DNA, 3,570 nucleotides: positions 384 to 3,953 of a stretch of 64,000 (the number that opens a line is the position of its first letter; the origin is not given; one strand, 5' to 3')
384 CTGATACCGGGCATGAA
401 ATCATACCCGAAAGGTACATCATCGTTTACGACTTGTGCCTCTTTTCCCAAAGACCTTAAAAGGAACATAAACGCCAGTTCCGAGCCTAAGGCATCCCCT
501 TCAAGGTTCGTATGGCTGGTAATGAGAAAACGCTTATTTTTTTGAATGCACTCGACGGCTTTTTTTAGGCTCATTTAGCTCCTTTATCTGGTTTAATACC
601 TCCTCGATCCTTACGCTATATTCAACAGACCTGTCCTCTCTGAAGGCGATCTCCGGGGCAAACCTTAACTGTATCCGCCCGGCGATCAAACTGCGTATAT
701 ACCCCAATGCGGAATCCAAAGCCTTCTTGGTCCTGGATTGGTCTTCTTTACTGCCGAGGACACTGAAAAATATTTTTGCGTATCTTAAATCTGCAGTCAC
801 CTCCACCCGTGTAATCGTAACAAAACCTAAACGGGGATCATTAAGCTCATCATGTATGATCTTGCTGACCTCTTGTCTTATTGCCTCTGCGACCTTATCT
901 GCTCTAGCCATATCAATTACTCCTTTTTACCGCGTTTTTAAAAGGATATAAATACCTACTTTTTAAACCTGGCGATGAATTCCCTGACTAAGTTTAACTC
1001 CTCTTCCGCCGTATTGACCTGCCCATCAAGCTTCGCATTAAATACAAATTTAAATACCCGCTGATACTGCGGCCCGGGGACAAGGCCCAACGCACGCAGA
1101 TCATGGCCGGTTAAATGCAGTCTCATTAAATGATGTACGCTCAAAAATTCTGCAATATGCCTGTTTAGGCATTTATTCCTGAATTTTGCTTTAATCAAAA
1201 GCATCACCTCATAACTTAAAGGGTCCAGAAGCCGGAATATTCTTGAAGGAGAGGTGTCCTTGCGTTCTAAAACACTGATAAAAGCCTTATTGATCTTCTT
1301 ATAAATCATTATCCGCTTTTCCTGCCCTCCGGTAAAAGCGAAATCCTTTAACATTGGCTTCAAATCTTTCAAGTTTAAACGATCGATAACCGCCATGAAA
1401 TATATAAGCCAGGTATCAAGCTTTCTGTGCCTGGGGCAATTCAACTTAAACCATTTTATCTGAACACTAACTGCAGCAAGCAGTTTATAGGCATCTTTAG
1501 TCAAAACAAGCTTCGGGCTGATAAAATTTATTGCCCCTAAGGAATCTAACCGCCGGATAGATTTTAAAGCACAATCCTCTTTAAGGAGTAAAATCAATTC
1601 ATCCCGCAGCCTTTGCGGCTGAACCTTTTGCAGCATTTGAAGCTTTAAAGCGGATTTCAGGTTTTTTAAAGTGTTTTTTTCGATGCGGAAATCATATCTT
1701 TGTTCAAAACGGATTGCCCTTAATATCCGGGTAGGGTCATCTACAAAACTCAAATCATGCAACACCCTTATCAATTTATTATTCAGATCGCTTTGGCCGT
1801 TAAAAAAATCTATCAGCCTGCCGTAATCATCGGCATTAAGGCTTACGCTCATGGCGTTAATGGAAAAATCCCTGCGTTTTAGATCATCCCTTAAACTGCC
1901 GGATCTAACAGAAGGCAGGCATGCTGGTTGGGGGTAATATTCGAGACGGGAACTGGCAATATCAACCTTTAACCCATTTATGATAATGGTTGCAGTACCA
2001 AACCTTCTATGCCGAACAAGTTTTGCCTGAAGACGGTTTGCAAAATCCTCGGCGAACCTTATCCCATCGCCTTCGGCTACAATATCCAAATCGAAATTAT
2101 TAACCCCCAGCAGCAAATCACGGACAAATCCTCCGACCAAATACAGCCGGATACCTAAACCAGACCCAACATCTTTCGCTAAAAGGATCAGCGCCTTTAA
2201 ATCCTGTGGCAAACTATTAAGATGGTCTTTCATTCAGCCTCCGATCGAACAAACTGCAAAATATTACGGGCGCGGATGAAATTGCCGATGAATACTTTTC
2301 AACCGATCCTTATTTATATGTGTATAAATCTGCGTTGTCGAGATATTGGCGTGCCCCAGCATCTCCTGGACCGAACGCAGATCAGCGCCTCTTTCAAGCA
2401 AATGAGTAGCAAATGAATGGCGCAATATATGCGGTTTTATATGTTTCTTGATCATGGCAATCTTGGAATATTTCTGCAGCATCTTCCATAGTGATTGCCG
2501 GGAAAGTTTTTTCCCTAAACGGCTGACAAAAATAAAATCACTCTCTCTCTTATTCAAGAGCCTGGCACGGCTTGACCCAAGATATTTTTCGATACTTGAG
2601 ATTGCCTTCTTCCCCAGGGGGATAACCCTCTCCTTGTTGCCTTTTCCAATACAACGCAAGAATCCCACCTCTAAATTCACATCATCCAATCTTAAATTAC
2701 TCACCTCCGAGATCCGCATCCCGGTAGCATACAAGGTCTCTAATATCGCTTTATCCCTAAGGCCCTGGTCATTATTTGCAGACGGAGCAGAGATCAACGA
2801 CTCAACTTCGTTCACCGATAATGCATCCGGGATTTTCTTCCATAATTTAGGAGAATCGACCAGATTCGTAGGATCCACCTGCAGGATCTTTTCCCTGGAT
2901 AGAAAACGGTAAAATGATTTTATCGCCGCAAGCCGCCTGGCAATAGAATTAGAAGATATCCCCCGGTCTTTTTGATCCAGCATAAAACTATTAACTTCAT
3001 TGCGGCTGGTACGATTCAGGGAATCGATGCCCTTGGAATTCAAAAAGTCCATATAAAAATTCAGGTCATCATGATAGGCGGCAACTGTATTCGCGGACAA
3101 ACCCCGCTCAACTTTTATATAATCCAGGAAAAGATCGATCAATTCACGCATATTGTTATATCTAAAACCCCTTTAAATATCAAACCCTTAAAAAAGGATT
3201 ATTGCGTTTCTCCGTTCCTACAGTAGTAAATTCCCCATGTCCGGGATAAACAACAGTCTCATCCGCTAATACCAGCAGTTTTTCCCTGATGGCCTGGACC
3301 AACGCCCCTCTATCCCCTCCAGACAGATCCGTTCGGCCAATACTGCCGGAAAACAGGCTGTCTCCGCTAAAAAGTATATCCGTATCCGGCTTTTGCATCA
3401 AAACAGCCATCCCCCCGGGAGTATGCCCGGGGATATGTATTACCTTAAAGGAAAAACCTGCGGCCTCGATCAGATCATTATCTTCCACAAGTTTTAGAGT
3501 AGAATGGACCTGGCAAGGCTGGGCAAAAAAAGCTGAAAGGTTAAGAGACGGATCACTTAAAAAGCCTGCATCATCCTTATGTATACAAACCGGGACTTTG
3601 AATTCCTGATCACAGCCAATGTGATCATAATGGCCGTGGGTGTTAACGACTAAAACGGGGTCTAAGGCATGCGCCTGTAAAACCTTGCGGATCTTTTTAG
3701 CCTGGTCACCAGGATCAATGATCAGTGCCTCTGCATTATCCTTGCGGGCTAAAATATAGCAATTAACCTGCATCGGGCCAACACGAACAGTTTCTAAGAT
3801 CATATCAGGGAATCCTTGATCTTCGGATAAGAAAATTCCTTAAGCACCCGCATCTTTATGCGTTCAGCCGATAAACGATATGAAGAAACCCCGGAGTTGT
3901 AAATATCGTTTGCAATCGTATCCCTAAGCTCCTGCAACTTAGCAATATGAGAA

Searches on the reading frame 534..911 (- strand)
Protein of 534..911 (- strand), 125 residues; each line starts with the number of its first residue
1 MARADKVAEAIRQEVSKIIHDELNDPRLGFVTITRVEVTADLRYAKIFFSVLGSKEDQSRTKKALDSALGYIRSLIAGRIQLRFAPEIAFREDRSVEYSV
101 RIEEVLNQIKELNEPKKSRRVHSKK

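Call 59: search_protein_families(library=pfam, proteins=[window:534-911:-], max_evalue=0.00001)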
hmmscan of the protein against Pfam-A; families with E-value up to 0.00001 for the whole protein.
window:534-911:- (125 aa): 1 family
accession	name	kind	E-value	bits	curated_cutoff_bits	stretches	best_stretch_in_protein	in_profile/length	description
PF02033.23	RBFA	-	1.2e-33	116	34.7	1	3-106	1-105/105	Ribosome-binding factor A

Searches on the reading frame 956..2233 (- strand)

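Call 59: search_protein_families(library=pfam, proteins=[window:956-2233:-], max_evalue=0.00001)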
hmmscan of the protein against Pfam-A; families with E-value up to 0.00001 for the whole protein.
window:956-2233:- (425 aa): 2 families
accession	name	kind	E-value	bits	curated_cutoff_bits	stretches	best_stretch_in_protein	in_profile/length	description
PF01743.26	PolyA_pol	-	4.2e-30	105.1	23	1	30-156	1-126/126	Poly A polymerase head domain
PF12627.12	PolyA_pol_RNAbd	-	2.6e-08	33.9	22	1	181-242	1-60/64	Probable RNA and SrmB- binding site of polymerase A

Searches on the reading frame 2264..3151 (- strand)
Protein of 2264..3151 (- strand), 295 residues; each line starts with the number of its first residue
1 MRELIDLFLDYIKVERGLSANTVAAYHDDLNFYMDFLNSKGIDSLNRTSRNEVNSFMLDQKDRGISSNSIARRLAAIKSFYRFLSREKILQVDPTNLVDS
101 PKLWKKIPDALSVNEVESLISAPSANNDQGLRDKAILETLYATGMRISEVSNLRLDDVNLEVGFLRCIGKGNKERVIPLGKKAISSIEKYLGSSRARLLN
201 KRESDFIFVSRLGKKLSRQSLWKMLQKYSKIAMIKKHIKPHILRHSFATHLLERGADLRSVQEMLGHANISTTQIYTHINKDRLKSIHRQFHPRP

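Call 59: search_protein_families(library=pfam, proteins=[window:2264-3151:-], max_evalue=0.00001)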
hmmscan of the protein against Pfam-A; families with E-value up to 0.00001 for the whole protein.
window:2264-3151:- (295 aa): 3 families
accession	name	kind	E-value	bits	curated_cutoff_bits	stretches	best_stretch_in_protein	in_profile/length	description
PF00589.27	Phage_integrase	-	1.2e-53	181.8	27.1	1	111-282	3-171/172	Phage integrase family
PF02899.23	Phage_int_SAM_1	-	1.4e-21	77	22.3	1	5-88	1-83/83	Phage integrase, N-terminal SAM-like domain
PF13495.12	Phage_int_SAM_4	-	1.7e-06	28.8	27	1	4-86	1-80/85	Phage integrase, N-terminal SAM-like domain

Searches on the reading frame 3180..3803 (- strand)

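Call 59: search_protein_families(library=pfam, proteins=[window:3180-3803:-], max_evalue=0.00001)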
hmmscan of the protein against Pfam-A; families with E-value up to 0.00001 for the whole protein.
window:3180-3803:- (207 aa): 1 family
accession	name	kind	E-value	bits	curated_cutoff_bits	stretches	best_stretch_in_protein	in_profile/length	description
PF00753.33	Lactamase_B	-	1.9e-26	93.6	22.7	1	9-189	2-196/196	Metallo-beta-lactamase superfamily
